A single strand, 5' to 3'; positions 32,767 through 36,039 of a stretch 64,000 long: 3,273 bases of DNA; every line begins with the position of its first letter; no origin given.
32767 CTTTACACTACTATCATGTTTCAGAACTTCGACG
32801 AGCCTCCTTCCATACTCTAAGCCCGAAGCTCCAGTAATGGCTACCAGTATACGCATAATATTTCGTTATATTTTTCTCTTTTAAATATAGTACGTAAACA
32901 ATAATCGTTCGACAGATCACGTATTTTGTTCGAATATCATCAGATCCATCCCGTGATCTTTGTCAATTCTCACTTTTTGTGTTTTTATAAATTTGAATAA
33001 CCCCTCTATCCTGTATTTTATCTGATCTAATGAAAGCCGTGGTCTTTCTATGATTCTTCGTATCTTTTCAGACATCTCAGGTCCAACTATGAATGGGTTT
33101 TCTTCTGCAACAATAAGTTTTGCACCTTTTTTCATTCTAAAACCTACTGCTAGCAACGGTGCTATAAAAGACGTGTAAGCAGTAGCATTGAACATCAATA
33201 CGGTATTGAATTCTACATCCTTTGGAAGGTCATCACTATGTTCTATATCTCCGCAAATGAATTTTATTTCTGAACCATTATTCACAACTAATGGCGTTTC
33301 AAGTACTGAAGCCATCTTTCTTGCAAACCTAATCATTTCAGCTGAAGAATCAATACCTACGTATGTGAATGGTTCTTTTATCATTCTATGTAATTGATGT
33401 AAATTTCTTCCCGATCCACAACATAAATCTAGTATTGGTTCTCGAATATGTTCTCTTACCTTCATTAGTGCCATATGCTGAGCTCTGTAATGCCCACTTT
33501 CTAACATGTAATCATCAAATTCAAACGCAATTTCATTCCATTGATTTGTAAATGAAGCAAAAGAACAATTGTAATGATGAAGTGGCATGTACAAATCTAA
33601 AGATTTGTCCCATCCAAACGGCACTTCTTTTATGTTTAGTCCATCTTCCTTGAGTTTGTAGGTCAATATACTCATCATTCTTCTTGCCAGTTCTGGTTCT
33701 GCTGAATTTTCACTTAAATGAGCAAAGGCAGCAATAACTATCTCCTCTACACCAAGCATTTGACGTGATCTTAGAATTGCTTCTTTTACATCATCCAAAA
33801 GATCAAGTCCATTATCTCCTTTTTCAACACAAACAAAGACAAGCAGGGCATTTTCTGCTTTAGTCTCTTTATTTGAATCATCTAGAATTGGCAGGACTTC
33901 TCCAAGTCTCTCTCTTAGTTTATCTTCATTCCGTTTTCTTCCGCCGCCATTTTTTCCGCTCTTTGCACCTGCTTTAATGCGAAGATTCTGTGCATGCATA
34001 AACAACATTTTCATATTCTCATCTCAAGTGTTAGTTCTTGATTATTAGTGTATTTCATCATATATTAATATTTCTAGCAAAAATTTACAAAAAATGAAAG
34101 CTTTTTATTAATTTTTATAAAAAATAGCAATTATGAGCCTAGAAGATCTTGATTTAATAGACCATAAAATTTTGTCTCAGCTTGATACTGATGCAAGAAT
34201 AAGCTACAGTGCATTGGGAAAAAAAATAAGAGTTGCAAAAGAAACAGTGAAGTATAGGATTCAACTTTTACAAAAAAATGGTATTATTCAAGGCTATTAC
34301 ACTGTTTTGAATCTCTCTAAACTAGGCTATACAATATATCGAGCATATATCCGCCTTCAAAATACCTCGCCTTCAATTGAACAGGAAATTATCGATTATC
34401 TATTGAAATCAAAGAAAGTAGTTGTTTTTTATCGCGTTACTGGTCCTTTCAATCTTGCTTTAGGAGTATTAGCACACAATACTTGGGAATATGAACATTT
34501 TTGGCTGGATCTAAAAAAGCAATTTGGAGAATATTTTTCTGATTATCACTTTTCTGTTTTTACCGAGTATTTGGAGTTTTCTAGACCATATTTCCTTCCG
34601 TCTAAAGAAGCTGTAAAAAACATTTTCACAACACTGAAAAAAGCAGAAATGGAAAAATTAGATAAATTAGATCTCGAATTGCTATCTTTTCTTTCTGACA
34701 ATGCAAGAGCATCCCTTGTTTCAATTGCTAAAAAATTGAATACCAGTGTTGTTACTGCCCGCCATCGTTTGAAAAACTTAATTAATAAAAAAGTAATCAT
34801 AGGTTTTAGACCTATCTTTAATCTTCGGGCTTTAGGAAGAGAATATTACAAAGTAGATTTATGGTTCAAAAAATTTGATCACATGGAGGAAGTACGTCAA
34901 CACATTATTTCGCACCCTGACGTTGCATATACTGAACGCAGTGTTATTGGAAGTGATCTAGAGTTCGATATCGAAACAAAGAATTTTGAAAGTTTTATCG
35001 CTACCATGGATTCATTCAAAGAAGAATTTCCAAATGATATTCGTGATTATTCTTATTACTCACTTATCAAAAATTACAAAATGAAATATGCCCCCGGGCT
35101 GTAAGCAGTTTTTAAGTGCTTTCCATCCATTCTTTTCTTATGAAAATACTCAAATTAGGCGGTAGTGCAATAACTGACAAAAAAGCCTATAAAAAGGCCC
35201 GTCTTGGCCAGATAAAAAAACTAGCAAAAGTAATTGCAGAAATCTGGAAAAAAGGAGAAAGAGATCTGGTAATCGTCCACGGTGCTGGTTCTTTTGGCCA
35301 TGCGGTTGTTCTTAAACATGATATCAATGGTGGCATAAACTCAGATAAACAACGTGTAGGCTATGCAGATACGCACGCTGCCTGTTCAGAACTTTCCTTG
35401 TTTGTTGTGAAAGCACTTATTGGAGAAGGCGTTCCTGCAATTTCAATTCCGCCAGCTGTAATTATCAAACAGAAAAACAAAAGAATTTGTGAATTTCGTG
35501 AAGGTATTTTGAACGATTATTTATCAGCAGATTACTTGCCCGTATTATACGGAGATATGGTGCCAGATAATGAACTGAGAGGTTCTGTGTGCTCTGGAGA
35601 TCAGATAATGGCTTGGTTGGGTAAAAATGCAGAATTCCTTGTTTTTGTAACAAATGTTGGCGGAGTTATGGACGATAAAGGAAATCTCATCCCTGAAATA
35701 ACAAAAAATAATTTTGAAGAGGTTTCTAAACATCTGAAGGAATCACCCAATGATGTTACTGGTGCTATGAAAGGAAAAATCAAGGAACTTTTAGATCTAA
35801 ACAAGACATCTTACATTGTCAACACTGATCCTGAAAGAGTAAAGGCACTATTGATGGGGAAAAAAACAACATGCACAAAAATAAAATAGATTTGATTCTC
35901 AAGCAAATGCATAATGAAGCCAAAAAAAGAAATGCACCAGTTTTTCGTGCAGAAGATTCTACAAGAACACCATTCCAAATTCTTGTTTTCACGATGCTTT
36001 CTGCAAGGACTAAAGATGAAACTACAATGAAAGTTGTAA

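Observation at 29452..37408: Near-complete archaeal-type mevalonate pathway gene set co-localised, with non-pathway insertions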

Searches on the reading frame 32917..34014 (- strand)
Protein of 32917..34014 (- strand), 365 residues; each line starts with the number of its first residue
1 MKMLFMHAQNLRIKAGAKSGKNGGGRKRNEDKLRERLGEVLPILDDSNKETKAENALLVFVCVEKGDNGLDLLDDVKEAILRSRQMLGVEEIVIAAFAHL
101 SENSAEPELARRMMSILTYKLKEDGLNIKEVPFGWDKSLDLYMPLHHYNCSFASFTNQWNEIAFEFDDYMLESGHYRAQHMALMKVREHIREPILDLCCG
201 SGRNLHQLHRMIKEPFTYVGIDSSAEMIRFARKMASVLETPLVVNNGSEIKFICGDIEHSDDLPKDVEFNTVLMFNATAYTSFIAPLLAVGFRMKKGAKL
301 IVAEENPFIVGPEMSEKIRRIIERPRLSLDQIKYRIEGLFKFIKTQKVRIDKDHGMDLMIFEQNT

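Call 3: search_protein_families(library=pfam, proteins=[window:32917-34014:-], max_evalue=0.01)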
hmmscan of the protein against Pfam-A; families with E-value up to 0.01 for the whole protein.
window:32917-34014:- (365 aa): 8 families
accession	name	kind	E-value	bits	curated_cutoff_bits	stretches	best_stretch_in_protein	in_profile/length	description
PF08915.16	tRNA-Thr_ED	-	3.9e-21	76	30.2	1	45-141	25-123/137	Archaea-specific editing domain of threonyl-tRNA synthetase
PF13649.12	Methyltransf_25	-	5.3e-11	43.5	27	1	194-280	1-76/97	Methyltransferase domain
PF13847.12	Methyltransf_31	-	2.2e-10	40.8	27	1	193-304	6-111/145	Methyltransferase domain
PF08241.18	Methyltransf_11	-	2.8e-06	28.3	21.2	1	195-287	1-79/95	Methyltransferase domain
PF01209.24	Ubie_methyltran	-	0.00013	21.8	20.1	1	177-252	36-112/233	ubiE/COQ5 methyltransferase family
PF08242.18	Methyltransf_12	-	0.00022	22.3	30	1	195-281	1-78/98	Methyltransferase domain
PF01135.25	PCMT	-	0.002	18.4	20.3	1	170-255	55-131/210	Protein-L-isoaspartate(D-aspartate) O-methyltransferase (PCMT)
PF13489.12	Methyltransf_23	-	0.0047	17.1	27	1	193-249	25-61/164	Methyltransferase domain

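Call 4: search_protein_families(library=ncbifam, proteins=[window:32917-34014:-], max_evalue=0.01)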
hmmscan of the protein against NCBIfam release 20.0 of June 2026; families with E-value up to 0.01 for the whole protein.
window:32917-34014:- (365 aa): 17 families
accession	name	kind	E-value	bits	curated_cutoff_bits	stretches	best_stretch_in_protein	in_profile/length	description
NF003068.0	PRK03991.1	equivalog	3.8e-18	65.2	484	1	44-141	25-124/613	threonine--tRNA ligase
NF011500.0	PRK14938.1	equivalog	3.5e-12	46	362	1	49-140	29-118/387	Ser-tRNA(Thr) hydrolase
NF001244.0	PRK00216.1-5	equivalog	8.9e-09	35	216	1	178-236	36-94/236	bifunctional demethylmenaquinone methyltransferase/2-methoxy-6-polyprenyl-1,4-benzoquinol methylase UbiE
TIGR01934.1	MenG_MenH_UbiE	subfamily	1.7e-06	27.5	158.35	1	180-236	29-83/223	ubiquinone/menaquinone biosynthesis methyltransferase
TIGR02072.1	BioC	equivalog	1.2e-05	25.3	184.95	1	183-262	26-93/244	malonyl-ACP O-methyltransferase BioC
NF041820.1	daptide_MTase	equivalog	6.2e-05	22.6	175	1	184-257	30-96/243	daptide-type RiPP biosynthesis methyltransferase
TIGR04345.1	ovoA_Cterm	equivalog_domain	0.00017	21.2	170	1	175-252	26-100/242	putative 4-mercaptohistidine N1-methyltransferase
NF040539.1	AST_met_ArsM_2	exception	0.00032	20.6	240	1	190-242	56-108/262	putative arsinothricin biosynthesis methyltransferase ArsM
NF043040.1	corrin_prot_MT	hypoth_equivalog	0.00087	18.8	180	1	171-271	22-113/216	corrinoid protein-associated methyltransferase CpaM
NF050150.1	RiPP_MTase_ApyS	equivalog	0.0015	17.8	400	1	192-235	143-185/323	RiPP biosynthesis methyltransferase ApyS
NF002463.0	PRK01683.1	equivalog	0.002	17.8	297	1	177-234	18-74/258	trans-aconitate 2-methyltransferase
NF045667.1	MTase_DVU1556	equivalog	0.002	17.6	155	1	189-245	21-73/213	DVU_1556 family methyltransferase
NF008992.0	PRK12335.1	equivalog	0.002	17.3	303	1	119-236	49-165/289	SAM-dependent methyltransferase TehB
NF001243.0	PRK00216.1-4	equivalog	0.0023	17.3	235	1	175-236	34-93/237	demethylmenaquinone methyltransferase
TIGR01983.1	UbiG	equivalog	0.0028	17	102.95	1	188-302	47-151/228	bifunctional 2-polyprenyl-6-hydroxyphenol methylase/3-demethylubiquinol 3-O-methyltransferase UbiG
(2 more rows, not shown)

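Call 61: find_homologous_proteins(query=window:32917-34014:-, max_evalue=0.001)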
Query window:32917-34014:- (365 aa): 6 proteins with E <= 0.001 among 1763 candidates.
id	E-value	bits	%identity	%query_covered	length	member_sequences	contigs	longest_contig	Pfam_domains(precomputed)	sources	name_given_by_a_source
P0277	1.2e-242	822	100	100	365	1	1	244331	PF13847.13,PF08915.17,PF13649.13,PF08241.19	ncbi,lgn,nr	ncbi:methyltransferase domain-containing protein [Candidatus Micrarchaeota archaeon]|nr:methyltransf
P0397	8.1e-69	251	40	99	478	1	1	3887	PF13847.13,PF08915.17,PF13649.13,PF08241.19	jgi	jgi:SAM-dependent methyltransferase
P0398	2.1e-68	249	41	99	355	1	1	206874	PF13847.13,PF08915.17,PF13649.13,PF01209.25,PF08241.19,PF08242.19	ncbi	ncbi:MAG: methyltransferase domain-containing protein [Candidatus Micrarchaeota archaeon]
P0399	7.7e-67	244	42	99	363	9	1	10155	PF13847.13,PF08915.17,PF13649.13,PF08241.19,PF08242.19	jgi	-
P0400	2.3e-57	213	38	99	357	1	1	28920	PF13847.13,PF08915.17,PF13649.13,PF08241.19,PF08242.19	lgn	-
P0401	3.3e-55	206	40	84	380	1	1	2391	PF13847.13,PF13489.13,PF08915.17,PF13649.13,PF01209.25,PF08241.19,PF08242.19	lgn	-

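Call 62: find_encoding_contigs(protein=P0398, flank=8000, max_places=1)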
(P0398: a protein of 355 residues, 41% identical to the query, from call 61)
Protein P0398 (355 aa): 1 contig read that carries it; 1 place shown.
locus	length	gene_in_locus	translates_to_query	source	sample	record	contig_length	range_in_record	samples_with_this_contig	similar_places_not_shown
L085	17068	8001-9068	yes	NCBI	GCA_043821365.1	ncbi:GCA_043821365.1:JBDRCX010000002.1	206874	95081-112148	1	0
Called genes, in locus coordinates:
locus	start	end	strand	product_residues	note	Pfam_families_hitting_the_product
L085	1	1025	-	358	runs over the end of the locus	PF00350:Dynamin_N (faint), PF01926:MMR_HSR1, PF02421:FeoB_N, PF16897:MMR_HSR1_Xtn, PF02824:TGS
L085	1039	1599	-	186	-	PF12917:YfbR-like, PF13023:HD_3, PF01966:HD (weak)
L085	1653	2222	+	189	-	PF01812:5-FTHF_cyc-lig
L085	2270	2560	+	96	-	-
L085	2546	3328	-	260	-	PF00702:Hydrolase, PF13344:Hydrolase_6, PF13419:HAD_2, PF13242:Hydrolase_like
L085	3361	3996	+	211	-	PF01902:Diphthami_syn_2_N, PF24167:DUF7411 (faint), PF28410:Diphthami_syn_2_C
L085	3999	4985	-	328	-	PF00586:AIRS, PF02769:AIRS_C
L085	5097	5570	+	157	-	-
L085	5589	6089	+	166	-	-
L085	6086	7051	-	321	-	PF01047:MarR (faint), PF12802:MarR_2 (faint), PF12840:HTH_20 (faint), PF13404:HTH_AsnC-type, PF13412:HTH_24, PF13404:HTH_AsnC-type, PF13412:HTH_24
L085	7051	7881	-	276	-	PF01063:Aminotran_4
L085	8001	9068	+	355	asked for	PF08915:tRNA-Thr_ED, PF01209:Ubie_methyltran, PF08241:Methyltransf_11, PF08242:Methyltransf_12, PF13649:Methyltransf_25, PF13847:Methyltransf_31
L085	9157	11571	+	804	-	PF08915:tRNA-Thr_ED, PF04073:tRNA_edit, PF00587:tRNA-synt_2b, PF03129:HGTP_anticodon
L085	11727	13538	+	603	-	-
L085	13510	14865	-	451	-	PF02163:Peptidase_M50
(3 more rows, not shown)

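Call 63: find_encoding_contigs(protein=P0400, flank=8000, max_places=1)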
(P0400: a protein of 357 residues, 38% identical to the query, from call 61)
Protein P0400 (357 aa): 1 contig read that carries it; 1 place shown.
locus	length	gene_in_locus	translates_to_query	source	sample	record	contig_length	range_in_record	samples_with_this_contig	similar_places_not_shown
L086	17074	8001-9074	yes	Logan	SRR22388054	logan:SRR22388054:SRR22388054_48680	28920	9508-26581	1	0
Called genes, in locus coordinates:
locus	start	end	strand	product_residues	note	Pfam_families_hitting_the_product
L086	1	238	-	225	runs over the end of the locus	PF00528:BPD_transp_1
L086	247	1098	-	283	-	PF10613:Lig_chan-Glu_bd (faint), PF00497:SBP_bac_3, PF12974:Phosphonate-bd, PF13531:SBP_bac_11 (faint)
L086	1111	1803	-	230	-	PF02463:SMC_N (faint), PF09818:ABC_ATPase (faint), PF00005:ABC_tran, PF13401:AAA_22 (faint), PF13304:AAA_21 (weak)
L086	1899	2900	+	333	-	PF13404:HTH_AsnC-type, PF13412:HTH_24, PF01037:AsnC_trans_reg (faint), PF13404:HTH_AsnC-type, PF13412:HTH_24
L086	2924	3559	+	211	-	PF01902:Diphthami_syn_2_N, PF28410:Diphthami_syn_2_C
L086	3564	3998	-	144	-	PF20118:DUF6508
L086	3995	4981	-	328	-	PF00586:AIRS, PF02769:AIRS_C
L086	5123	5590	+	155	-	-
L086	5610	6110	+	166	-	-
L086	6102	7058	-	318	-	PF01047:MarR (faint), PF12802:MarR_2 (faint), PF12840:HTH_20 (faint), PF13404:HTH_AsnC-type, PF13412:HTH_24, PF13545:HTH_Crp_2 (faint), PF13404:HTH_AsnC-type (weak), PF13412:HTH_24, +1 more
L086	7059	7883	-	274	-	PF01063:Aminotran_4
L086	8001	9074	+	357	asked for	PF08915:tRNA-Thr_ED, PF08241:Methyltransf_11, PF08242:Methyltransf_12, PF13649:Methyltransf_25, PF13847:Methyltransf_31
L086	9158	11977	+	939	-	PF08915:tRNA-Thr_ED, PF04073:tRNA_edit, PF00587:tRNA-synt_2b, PF03129:HGTP_anticodon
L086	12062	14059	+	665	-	-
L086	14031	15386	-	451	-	PF02163:Peptidase_M50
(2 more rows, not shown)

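Call 64: find_encoding_contigs(protein=P0399, flank=8000, max_places=1)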
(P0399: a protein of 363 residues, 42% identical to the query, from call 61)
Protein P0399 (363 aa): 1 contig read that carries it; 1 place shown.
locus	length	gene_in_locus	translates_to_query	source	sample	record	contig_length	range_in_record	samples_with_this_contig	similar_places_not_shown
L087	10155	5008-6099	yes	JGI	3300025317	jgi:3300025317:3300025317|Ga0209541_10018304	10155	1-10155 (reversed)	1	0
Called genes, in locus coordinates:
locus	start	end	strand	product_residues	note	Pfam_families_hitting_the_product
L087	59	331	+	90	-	-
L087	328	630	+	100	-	-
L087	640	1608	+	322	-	PF14520:HHH_5, PF00154:RecA_N, PF06745:ATPase (weak), PF08423:Rad51, PF13481:AAA_25 (weak)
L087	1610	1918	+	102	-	-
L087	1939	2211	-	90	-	-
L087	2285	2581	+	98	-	-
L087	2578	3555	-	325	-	PF01047:MarR (faint), PF13404:HTH_AsnC-type, PF13412:HTH_24, PF12840:HTH_20 (faint), PF13404:HTH_AsnC-type (weak), PF13412:HTH_24 (weak)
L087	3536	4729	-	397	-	PF13173:AAA_14, PF13401:AAA_22 (faint), PF13635:DUF4143 (weak)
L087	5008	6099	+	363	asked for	PF08915:tRNA-Thr_ED, PF08241:Methyltransf_11 (weak), PF08242:Methyltransf_12, PF13649:Methyltransf_25, PF13847:Methyltransf_31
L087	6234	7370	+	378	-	PF00579:tRNA-synt_1b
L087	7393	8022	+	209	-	PF13549:ATP-grasp_5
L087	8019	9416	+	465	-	PF02629:CoA_binding, PF13380:CoA_binding_2, PF13607:Succ_CoA_lig, PF19045:Ligase_CoA_2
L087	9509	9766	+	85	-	-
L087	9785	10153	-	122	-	?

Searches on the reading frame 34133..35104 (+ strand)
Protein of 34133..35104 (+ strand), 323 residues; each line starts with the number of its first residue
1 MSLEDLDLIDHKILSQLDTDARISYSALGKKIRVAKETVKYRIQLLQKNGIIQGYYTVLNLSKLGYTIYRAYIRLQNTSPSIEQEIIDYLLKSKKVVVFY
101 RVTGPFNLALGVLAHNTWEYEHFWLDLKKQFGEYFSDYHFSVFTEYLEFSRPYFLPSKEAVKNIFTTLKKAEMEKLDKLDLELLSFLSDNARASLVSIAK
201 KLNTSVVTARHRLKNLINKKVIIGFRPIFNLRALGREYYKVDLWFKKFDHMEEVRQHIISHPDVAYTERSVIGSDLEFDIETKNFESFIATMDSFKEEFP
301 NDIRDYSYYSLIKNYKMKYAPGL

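Call 3: search_protein_families(library=pfam, proteins=[window:34133-35104:+], max_evalue=0.01)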
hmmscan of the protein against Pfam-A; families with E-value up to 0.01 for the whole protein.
window:34133-35104:+ (323 aa): 7 families
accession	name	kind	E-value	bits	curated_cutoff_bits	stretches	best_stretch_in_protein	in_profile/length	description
PF13404.12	HTH_AsnC-type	-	7.9e-19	67.7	27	2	6-46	1-41/42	AsnC-type helix-turn-helix domain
PF13412.12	HTH_24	-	2.3e-18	65.9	21.9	2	6-53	1-48/48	Winged helix-turn-helix DNA-binding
PF12840.13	HTH_20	-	1.8e-05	25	27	0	13-52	9-48/51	Helix-turn-helix domain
PF01037.27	AsnC_trans_reg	-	3.7e-05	24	25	1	83-127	11-56/73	Lrp/AsnC ligand binding domain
PF08279.18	HTH_11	-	0.00083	19.6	25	0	12-56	4-44/55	HTH domain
PF08280.17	HTH_Mga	-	0.0017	18.7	23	1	174-216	1-43/59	M protein trans-acting positive regulator (MGA) HTH domain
PF01047.28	MarR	-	0.0074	16.6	24.6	0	11-53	6-48/59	MarR family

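Call 4: search_protein_families(library=ncbifam, proteins=[window:34133-35104:+], max_evalue=0.01)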
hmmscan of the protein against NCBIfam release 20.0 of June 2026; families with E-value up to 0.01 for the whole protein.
window:34133-35104:+ (323 aa): 12 families
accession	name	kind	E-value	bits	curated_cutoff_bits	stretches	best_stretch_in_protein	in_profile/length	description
NF053758.1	ChrTpTrnRegChrS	equivalog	1.1e-28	100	250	2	4-125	10-129/158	chromate efflux transcriptional regulator ChrS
NF041396.1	TranRegLrp_Halo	equivalog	7.3e-23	81.1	190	2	8-110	5-106/149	HTH-type transcriptional regulator Lrp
NF040947.1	trans_reg_LysM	equivalog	5.5e-21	74.8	180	2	7-119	2-110/136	HTH-type transcriptional regulator LysM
NF008384.0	PRK11179.1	equivalog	1.9e-20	73.2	227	2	5-122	6-122/153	transcriptional regulator AsnC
NF008370.0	PRK11169.1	equivalog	8e-17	61.4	233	2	4-110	10-117/164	leucine-responsive transcriptional regulator Lrp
NF040820.1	trans_reg_LrpA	equivalog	9e-14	51.6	250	2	6-69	2-65/141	HTH-type transcriptional regulator LrpA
NF041395.1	TranRegLrpA1_Halo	equivalog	5.8e-13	49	250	2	10-67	7-64/142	HTH-type transcriptional regulator LrpA1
NF040708.3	Siroheme_Dcarb_AhbA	equivalog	2.6e-07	30.5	140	0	24-70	18-64/144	siroheme decarboxylase subunit alpha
TIGR01884.1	cas_HTH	subfamily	1.6e-05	24.4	60.2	1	170-222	134-186/202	CRISPR-associated CARF protein Csa3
NF040707.3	Siroheme_Dcarb_AhbB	equivalog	0.00014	21.7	125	0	24-67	15-58/146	siroheme decarboxylase subunit beta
NF000340.1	fusB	exception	0.00082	19.2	375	1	142-196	75-129/213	FusB family fusidic acid resistance EF-G-binding protein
TIGR04176.1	MarR_EPS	equivalog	0.0079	16.2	88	0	177-222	3-48/105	MarR family EPS-associated transcriptional regulator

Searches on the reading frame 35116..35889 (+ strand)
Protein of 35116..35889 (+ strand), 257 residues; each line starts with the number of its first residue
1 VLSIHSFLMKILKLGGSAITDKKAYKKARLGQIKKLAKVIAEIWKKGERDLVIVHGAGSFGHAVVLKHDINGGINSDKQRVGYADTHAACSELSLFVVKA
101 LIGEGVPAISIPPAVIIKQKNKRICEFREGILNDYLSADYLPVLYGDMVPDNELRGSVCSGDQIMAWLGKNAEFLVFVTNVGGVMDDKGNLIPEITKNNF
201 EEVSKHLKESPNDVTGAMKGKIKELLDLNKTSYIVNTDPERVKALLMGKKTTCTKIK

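Call 3: search_protein_families(library=pfam, proteins=[window:35116-35889:+], max_evalue=0.01)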
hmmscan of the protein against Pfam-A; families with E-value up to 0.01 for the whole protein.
window:35116-35889:+ (257 aa): 2 families
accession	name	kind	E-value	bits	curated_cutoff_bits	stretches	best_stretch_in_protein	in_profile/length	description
PF00696.33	AA_kinase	-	1.3e-29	104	24.9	1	10-230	3-224/234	Amino acid kinase family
PF01713.27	Smr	-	0.0096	16.5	25.7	0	34-88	13-64/77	Smr domain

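Call 4: search_protein_families(library=ncbifam, proteins=[window:35116-35889:+], max_evalue=0.01)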
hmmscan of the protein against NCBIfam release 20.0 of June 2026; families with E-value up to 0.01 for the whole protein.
window:35116-35889:+ (257 aa): 8 families
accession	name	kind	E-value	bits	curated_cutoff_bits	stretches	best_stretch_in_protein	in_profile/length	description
NF040647.1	IPPK_Arch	equivalog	2.9e-58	197.1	120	1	11-256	2-259/259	isopentenyl phosphate kinase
NF000338.1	fomA_AB016934.1.gene6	equivalog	5.6e-10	38.7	550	1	12-230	8-225/266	fosfomycin resistance kinase FomA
TIGR00761.1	argB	equivalog_domain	4.7e-09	36.1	151.3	1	10-227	2-220/231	acetylglutamate kinase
NF040622.1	MfnE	equivalog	4e-05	23.4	300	0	173-256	135-210/211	[5-(aminomethyl)furan-3-yl]methyl phosphate kinase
NF003387.0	PRK04531.1-2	equivalog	5.8e-05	21.7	426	1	175-250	205-280/441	acetylglutamate kinase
NF000122.1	485965_fosC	equivalog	9.5e-05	22.5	350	1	134-228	50-147/182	fosfomycin resistance kinase FosC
TIGR01027.1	proB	equivalog_domain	0.0016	17.7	186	0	11-62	4-53/363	glutamate 5-kinase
NF003386.0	PRK04531.1-1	equivalog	0.0084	15.1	417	0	175-254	210-289/442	acetylglutamate kinase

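Call 28: search_solved_structures(query=window:35116-35889:+, max_evalue=0.00001)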
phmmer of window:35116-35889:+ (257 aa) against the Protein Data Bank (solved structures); distinct sequences matched with E-value up to 0.00001: 8.
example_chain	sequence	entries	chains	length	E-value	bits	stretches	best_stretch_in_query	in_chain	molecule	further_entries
7n9d_A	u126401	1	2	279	1.6e-35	125.9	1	9-256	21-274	Isopentenyl phosphate kinase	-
7lnt_A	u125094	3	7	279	2.6e-35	125.2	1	9-256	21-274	Isopentenyl phosphate kinase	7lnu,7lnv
7lnw_A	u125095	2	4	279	6.6e-35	123.9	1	9-256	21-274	Isopentenyl phosphate kinase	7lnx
8u0k_A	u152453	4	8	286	3.2e-28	102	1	9-237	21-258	Isopentenyl phosphate kinase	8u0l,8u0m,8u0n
3ll9_A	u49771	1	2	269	7.2e-28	100.9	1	9-256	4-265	Isopentenyl phosphate kinase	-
3lkk_A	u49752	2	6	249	1.5e-26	96.5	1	7-242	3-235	Gamma-glutamyl kinase related protein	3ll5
3k4o_A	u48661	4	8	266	3.4e-23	85.6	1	8-237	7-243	isopentenyl phosphate kinase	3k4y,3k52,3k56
3d40_A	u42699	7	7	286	8.5e-09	38.4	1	12-227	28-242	FomA protein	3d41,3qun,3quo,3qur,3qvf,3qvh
